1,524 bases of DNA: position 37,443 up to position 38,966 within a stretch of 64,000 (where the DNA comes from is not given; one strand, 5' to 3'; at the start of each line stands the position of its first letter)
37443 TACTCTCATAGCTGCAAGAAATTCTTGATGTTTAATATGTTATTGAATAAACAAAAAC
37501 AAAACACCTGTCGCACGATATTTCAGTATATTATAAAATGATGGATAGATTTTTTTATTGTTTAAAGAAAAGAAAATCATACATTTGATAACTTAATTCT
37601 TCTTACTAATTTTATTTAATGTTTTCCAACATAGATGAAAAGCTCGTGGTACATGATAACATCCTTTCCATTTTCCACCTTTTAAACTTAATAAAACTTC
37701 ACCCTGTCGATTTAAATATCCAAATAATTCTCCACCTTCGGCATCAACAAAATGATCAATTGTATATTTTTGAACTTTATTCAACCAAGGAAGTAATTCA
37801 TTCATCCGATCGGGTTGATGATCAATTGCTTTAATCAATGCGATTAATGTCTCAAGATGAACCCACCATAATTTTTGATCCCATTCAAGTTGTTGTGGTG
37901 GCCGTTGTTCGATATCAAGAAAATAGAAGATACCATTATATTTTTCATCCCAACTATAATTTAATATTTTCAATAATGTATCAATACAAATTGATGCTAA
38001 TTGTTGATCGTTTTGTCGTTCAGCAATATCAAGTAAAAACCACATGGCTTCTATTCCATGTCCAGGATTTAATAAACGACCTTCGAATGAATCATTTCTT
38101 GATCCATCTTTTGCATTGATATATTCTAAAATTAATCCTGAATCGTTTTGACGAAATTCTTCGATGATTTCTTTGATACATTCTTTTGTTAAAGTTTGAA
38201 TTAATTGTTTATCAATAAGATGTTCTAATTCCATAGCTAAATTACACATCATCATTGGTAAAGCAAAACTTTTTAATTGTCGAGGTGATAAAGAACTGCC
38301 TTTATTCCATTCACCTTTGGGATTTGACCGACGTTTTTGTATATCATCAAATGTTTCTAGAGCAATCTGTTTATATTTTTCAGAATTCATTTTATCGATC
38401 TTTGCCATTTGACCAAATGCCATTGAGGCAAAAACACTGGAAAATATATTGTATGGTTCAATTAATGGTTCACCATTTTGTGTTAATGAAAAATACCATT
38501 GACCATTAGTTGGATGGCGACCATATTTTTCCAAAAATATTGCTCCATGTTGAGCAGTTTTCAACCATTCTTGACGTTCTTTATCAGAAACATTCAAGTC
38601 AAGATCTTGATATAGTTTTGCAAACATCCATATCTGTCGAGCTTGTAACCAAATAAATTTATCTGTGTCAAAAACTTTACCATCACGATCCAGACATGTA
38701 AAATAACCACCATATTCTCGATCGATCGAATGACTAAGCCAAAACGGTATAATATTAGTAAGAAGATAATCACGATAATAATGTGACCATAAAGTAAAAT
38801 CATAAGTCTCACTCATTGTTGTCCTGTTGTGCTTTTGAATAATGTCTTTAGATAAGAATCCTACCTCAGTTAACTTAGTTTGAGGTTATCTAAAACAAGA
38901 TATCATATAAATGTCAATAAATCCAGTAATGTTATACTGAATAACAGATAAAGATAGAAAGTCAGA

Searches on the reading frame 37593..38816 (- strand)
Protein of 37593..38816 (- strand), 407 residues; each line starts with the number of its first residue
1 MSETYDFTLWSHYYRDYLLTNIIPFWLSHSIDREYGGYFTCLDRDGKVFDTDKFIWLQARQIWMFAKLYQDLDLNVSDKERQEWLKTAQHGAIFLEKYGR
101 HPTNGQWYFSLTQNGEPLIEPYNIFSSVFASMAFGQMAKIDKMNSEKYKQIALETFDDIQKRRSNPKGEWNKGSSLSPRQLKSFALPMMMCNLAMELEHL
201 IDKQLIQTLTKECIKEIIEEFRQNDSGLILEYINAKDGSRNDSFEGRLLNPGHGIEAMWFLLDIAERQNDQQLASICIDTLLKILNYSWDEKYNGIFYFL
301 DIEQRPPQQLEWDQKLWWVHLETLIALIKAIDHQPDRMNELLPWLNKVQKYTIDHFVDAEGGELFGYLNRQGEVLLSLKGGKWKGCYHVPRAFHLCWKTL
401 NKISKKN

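Call 13: find_encoding_contigs(protein=window:37593-38816:-, flank=2000, max_places=4)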
Protein window:37593-38816:- (407 aa): no gene with exactly this product is on record in the collection.

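Call 21: list_cluster_members(proteins=[window:37593-38816:-, window:35905-36795:+, window:46240-47415:-, window:47891-49111:-, window:49089-50057:-, window:22774-23619:-])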
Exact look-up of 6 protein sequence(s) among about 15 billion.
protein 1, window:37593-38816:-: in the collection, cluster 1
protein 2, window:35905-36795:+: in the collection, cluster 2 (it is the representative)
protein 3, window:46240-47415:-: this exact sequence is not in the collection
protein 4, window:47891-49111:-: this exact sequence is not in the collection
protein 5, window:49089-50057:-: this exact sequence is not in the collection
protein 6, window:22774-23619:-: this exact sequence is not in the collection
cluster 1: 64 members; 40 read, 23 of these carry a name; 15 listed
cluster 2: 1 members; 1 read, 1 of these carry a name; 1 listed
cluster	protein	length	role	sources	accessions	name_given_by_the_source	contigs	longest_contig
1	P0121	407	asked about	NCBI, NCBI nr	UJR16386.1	hypothetical protein I4U23_003289 [Adineta vaga]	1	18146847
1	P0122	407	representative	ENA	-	-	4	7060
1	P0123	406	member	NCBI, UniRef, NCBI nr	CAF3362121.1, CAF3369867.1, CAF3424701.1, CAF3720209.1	unnamed protein product [Rotaria socialis] | N-acylglucosamine 2-epimerase n=1 Tax=Rotaria socialis TaxID=392032 RepID=A0A817XMG1_9BILA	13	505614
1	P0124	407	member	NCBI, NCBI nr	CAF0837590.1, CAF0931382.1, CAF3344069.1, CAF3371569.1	unnamed protein product [Rotaria sp. Silwood1]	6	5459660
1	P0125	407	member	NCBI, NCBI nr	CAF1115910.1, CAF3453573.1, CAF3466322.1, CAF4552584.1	unnamed protein product [Rotaria sp. Silwood1]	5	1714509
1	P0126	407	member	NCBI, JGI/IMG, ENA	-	N-acylglucosamine 2-epimerase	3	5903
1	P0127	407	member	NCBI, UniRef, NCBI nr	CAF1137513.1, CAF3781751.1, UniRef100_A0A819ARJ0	unnamed protein product [Rotaria sordida] | N-acylglucosamine 2-epimerase n=1 Tax=Rotaria sordida TaxID=392033 RepID=A0A819ARJ0_9BILA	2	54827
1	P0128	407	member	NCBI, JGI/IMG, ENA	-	N-acylglucosamine 2-epimerase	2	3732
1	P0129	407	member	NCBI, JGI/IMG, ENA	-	N-acylglucosamine 2-epimerase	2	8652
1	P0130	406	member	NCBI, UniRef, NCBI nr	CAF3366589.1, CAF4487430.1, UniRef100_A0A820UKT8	unnamed protein product [Rotaria socialis] | N-acylglucosamine 2-epimerase n=1 Tax=Rotaria socialis TaxID=392032 RepID=A0A820UKT8_9BILA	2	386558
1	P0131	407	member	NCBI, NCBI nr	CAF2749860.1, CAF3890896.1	unnamed protein product [Rotaria sp. Silwood2]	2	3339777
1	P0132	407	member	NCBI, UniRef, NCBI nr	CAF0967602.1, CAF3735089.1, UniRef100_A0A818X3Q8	unnamed protein product [Rotaria sordida] | N-acylglucosamine 2-epimerase n=1 Tax=Rotaria sordida TaxID=392033 RepID=A0A818X3Q8_9BILA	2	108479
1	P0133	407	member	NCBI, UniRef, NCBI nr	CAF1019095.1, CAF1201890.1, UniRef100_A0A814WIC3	unnamed protein product [Rotaria sordida] | N-acylglucosamine 2-epimerase n=1 Tax=Rotaria sordida TaxID=392033 RepID=A0A814WIC3_9BILA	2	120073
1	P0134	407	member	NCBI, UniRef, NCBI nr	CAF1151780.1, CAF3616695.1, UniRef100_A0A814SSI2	unnamed protein product [Rotaria sordida] | N-acylglucosamine 2-epimerase n=1 Tax=Rotaria sordida TaxID=392033 RepID=A0A814SSI2_9BILA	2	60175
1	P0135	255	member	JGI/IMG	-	N-acylglucosamine 2-epimerase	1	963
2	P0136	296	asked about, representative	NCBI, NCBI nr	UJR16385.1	hypothetical protein I4U23_003288 [Adineta vaga]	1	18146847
